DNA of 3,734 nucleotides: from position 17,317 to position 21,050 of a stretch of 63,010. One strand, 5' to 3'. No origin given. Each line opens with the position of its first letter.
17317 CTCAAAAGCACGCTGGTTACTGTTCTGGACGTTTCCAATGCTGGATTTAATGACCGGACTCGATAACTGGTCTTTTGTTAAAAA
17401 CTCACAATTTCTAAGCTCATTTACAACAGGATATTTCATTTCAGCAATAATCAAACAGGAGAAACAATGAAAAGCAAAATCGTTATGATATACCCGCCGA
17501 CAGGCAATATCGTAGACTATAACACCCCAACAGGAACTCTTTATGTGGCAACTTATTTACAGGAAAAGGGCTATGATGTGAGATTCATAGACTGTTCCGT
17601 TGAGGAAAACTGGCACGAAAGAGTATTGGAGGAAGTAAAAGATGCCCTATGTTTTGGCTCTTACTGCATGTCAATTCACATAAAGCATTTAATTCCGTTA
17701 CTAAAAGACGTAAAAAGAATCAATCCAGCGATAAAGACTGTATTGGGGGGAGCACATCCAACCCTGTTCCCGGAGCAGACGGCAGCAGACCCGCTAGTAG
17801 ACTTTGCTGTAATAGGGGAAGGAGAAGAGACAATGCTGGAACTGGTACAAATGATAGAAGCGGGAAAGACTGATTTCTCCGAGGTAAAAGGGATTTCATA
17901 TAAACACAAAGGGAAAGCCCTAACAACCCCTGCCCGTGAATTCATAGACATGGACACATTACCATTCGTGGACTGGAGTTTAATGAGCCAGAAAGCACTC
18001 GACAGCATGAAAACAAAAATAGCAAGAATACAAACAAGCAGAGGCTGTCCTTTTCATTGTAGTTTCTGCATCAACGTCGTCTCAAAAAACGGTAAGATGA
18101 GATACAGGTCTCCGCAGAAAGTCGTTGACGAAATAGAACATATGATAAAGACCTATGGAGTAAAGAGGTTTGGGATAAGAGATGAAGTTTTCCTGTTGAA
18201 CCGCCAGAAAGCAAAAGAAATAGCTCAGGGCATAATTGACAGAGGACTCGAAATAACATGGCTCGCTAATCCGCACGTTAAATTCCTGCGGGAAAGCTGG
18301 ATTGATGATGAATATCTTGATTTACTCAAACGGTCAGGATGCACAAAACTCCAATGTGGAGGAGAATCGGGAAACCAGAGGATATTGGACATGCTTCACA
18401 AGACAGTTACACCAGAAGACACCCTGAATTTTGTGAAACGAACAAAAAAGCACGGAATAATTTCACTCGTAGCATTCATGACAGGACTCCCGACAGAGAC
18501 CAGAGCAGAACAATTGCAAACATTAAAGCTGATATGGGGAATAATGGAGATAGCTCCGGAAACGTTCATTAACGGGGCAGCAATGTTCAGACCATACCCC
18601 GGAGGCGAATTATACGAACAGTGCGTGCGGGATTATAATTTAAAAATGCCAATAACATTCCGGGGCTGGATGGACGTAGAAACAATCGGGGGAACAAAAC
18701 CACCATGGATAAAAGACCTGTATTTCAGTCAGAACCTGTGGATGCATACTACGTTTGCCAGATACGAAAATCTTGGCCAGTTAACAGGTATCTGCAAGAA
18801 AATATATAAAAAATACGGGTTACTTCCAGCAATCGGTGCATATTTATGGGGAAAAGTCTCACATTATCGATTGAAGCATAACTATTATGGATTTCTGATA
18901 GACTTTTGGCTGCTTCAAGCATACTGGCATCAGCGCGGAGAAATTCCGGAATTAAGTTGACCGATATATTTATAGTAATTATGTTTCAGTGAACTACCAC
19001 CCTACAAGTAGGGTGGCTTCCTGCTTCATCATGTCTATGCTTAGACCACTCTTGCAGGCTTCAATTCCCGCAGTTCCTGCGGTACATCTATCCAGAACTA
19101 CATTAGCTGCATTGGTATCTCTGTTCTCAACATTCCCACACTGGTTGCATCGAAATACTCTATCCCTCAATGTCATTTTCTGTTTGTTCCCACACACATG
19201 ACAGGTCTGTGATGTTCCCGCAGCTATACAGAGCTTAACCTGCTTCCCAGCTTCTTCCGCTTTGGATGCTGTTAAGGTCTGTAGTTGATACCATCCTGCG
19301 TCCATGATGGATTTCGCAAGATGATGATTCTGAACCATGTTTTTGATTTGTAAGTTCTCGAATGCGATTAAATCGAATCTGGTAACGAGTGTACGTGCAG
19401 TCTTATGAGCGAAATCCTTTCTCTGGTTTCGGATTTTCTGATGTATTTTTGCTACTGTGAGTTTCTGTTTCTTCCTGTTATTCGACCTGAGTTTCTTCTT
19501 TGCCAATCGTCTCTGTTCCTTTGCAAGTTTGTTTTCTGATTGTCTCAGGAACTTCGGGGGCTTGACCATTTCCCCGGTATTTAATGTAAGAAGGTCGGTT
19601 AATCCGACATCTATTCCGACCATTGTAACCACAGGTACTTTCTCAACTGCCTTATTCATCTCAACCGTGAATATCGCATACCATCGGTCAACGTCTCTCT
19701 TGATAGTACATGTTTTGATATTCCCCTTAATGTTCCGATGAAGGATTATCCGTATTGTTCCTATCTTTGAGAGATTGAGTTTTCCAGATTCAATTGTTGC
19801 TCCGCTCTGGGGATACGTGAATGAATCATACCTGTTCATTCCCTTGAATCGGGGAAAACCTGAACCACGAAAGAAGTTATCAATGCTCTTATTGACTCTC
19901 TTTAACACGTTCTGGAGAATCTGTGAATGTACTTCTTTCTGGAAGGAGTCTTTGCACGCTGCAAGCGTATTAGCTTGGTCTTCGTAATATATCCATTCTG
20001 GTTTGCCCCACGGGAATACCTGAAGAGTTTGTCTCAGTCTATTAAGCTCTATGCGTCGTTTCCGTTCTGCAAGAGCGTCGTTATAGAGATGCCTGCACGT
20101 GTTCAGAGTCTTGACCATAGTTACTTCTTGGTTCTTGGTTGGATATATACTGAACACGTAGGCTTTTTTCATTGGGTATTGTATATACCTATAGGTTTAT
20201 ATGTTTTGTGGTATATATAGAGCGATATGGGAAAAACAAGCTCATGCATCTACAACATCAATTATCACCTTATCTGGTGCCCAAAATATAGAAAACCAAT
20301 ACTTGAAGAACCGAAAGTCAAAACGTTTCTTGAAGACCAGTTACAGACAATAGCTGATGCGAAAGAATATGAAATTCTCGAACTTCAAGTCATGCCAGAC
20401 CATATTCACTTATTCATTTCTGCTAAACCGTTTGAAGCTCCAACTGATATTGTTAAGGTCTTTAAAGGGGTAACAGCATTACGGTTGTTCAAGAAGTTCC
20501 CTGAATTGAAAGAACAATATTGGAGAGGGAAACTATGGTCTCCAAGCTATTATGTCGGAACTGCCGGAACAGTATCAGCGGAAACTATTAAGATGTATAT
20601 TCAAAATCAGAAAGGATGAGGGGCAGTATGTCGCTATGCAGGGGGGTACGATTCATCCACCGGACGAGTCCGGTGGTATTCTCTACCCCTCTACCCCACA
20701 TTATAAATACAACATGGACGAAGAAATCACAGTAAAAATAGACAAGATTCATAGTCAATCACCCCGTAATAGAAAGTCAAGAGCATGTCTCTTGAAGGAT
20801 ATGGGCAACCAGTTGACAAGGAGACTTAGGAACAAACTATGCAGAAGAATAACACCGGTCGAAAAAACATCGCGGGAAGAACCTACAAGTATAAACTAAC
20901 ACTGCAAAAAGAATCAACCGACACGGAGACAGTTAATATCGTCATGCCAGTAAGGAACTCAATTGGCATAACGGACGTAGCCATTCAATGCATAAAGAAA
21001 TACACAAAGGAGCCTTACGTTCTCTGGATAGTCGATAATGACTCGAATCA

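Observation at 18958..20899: Complete IS200/IS605 inserted exactly inside one cassette, so its predicted TnpB guide is complementary to the cassette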

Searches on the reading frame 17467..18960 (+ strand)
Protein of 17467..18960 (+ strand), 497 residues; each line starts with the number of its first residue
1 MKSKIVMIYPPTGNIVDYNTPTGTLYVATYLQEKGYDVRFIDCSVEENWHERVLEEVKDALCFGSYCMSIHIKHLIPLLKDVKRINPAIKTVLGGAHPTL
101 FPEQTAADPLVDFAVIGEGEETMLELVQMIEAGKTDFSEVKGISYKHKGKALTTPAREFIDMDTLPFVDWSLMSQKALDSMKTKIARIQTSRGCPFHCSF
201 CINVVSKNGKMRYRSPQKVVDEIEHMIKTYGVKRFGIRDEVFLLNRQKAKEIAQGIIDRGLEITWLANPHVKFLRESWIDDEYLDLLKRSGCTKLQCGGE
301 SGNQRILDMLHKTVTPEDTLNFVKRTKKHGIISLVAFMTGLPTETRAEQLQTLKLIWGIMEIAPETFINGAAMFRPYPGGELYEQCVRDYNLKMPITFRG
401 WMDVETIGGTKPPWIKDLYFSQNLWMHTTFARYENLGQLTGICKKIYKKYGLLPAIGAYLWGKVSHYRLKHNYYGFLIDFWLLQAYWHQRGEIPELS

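Call 8: search_protein_families(library=pfam, proteins=[window:17467-18960:+])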
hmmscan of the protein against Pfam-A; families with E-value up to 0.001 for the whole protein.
window:17467-18960:+ (497 aa): 3 families
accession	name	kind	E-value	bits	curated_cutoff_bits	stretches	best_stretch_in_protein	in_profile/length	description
PF04055.27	Radical_SAM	-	6.7e-24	85.4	29.5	1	188-356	1-166/166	Radical SAM superfamily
PF02310.24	B12-binding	-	2.4e-20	73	32.1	1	19-126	12-120/121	B12 binding domain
PF19864.5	Radical_SAM_N2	-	0.00068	19.5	29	0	91-136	88-131/151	Radical SAM proteins, N-terminal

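Call 12: find_encoding_contigs(protein=window:17467-18960:+, flank=5000, max_places=10)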
Protein window:17467-18960:+ (497 aa): 3 contigs read that carry it; 2 places shown.
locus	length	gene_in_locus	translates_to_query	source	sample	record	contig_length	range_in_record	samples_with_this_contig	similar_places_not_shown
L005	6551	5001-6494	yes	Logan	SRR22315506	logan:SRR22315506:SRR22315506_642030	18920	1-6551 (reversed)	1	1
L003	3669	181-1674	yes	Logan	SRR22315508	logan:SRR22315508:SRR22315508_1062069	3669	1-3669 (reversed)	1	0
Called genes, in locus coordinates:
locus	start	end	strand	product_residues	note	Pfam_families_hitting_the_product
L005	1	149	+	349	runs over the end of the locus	PF13692:Glyco_trans_1_4, PF00534:Glycos_transf_1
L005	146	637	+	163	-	-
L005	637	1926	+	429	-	PF04055:Radical_SAM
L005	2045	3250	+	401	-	PF12323:HTH_OrfB_IS605, PF01385:OrfB_IS605, PF07282:Cas12f1-like_TNB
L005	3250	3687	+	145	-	-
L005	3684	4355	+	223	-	PF01522:Polysacc_deac_1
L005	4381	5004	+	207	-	PF08241:Methyltransf_11, PF13649:Methyltransf_25 (weak)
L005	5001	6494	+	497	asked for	PF02310:B12-binding, PF04055:Radical_SAM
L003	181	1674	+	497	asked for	PF02310:B12-binding, PF04055:Radical_SAM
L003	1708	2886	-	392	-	PF12323:HTH_OrfB_IS605, PF01385:OrfB_IS605, PF07282:Cas12f1-like_TNB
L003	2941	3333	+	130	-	PF01797:Y1_Tnp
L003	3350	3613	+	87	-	-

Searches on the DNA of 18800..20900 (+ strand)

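Call 9: search_dna_similar(query=window:18989-20697:+, collection=phages, mode=distant)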
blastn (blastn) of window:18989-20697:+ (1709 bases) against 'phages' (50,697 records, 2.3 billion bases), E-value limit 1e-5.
No match.

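Call 46: search_rna_families(source=window, start=18800, end=20900, threshold=evalue, max_evalue=1)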
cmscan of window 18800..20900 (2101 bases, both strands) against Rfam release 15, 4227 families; matches with E-value up to 1: 0.
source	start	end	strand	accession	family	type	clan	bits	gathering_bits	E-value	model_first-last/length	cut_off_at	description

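Call 77: build_rna_model(alignment_id=A3)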
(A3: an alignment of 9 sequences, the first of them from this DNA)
Model R1 built from alignment A3 (9 sequences, 111 columns); structure: RNAalifold consensus.
model positions 104; base pairs 25; branch points 2; effective number of sequences 1.32; information 0.589 bits per position. Calibrated on 0.2 Mb of random sequence (short: E-values are rough).
structure used (alignment columns):
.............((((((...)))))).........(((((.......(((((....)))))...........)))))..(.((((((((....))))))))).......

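Call 78: search_with_rna_model(model_id=R1, sources=[window, L014, L015, L016, L017, L018, L019, L020, L021, L022, L023, L025, L038, L026], max_evalue=1)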
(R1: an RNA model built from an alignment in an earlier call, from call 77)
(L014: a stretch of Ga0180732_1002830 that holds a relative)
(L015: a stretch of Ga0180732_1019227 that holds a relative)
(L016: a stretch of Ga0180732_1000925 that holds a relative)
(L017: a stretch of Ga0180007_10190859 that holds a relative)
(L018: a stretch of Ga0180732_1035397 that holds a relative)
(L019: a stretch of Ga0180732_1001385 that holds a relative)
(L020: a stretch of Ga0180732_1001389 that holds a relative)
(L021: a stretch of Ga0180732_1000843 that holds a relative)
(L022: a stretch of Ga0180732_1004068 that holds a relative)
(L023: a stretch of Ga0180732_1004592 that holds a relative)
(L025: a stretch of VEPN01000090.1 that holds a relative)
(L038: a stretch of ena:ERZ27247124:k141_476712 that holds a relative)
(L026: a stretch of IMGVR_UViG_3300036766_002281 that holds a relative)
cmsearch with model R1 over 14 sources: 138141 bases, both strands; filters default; matches with E-value up to 1: 8.
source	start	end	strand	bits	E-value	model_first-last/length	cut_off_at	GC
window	18989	19092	-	127.3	5.2e-38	1-104/104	no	0.5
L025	5770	5873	-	100.3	2.1e-29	1-104/104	no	0.54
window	15594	15701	+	71.5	3.3e-20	1-104/104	no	0.56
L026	2566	2675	+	57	1.4e-15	1-104/104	no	0.45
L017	1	59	+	23.8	5.8e-05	40-104/104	5'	0.47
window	27599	27667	-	18.8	0.0023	1-104/104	no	0.42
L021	1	126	+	17.3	0.0066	26-104/104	5'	0.44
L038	7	140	+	14.8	0.043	1-104/104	no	0.43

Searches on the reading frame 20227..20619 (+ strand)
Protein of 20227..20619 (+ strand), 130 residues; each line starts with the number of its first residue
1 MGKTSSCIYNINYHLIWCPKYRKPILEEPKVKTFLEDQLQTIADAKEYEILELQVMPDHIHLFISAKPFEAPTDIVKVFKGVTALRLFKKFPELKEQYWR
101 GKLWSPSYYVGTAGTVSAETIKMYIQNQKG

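Call 8: search_protein_families(library=pfam, proteins=[window:20227-20619:+])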
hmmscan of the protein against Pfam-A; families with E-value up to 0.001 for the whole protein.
window:20227-20619:+ (130 aa): 1 family
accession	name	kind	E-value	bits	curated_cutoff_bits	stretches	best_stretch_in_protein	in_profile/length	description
PF01797.21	Y1_Tnp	-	4e-41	140.4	23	1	8-128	2-121/121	Transposase IS200 like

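Call 11: find_encoding_contigs(protein=window:20227-20619:+, flank=4000, max_places=10)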
Protein window:20227-20619:+ (130 aa): 3 contigs read that carry it; 3 places shown.
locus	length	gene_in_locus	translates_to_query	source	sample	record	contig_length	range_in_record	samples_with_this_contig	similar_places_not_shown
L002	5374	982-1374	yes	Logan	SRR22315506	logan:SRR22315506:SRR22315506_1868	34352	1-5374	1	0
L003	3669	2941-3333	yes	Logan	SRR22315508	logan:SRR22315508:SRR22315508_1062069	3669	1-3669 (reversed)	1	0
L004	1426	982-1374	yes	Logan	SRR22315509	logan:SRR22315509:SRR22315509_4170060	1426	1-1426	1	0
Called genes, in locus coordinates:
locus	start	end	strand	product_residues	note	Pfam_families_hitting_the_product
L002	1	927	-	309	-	?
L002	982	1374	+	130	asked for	PF01797:Y1_Tnp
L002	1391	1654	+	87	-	-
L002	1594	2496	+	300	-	PF00535:Glycos_transf_2 (weak)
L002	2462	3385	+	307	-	PF00535:Glycos_transf_2, PF10111:Glyco_tranf_2_2, PF13641:Glyco_tranf_2_3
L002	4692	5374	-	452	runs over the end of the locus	-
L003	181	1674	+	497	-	PF02310:B12-binding, PF04055:Radical_SAM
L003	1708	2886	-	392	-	PF12323:HTH_OrfB_IS605, PF01385:OrfB_IS605, PF07282:Cas12f1-like_TNB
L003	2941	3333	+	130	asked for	PF01797:Y1_Tnp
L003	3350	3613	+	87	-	-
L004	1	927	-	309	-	?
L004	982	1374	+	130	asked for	PF01797:Y1_Tnp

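Call 62: search_solved_structures(query=window:20227-20619:+, max_evalue=0.00001, show_alignments=1)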
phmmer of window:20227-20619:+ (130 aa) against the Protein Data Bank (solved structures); distinct sequences matched with E-value up to 0.00001: 8.
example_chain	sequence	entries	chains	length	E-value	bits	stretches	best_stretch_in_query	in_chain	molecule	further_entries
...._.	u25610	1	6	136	7.1e-33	116.4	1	6-128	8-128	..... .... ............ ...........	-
2xm3_A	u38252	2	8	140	4.8e-31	110.5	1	3-128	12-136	TRANSPOSASE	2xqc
2xma_A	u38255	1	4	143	5.1e-31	110.4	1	3-128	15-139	TRANSPOSASE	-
2xo6_A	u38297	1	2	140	1.6e-30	108.8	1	3-128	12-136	TRANSPOSASE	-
2f4f_A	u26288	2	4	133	2e-29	105.3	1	6-128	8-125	Transposase, putative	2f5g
2fyx_A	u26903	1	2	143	3.2e-29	104.6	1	3-129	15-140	transposase, putative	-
2a6m_A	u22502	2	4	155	1.1e-18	70.5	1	6-129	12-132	ISHp608 transposase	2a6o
2vhg_A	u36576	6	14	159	1.2e-18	70.4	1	6-129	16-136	TRANSPOSASE ORFA | Putative transposase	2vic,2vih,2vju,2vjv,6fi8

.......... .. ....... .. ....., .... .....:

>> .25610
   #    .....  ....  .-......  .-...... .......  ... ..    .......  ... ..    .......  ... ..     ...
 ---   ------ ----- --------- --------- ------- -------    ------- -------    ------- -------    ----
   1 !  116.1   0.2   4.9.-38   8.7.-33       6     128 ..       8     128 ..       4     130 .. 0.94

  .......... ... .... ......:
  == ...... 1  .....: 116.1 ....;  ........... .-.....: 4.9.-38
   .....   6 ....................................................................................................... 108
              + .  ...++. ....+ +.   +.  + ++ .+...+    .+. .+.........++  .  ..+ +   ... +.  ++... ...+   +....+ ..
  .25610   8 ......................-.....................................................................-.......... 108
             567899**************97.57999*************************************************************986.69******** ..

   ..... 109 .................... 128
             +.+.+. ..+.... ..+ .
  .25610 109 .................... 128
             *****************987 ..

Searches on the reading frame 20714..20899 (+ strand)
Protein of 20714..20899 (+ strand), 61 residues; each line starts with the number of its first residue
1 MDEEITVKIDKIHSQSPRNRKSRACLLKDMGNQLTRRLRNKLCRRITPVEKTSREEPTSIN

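Call 8: search_protein_families(library=pfam, proteins=[window:20714-20899:+])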
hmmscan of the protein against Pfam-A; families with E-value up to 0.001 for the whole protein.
window:20714-20899:+ (61 aa): 0 families

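Call 41: find_encoding_contigs(protein=window:20714-20899:+, flank=3000, max_places=6)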
Protein window:20714-20899:+ (61 aa): no gene with exactly this product is on record in the collection.
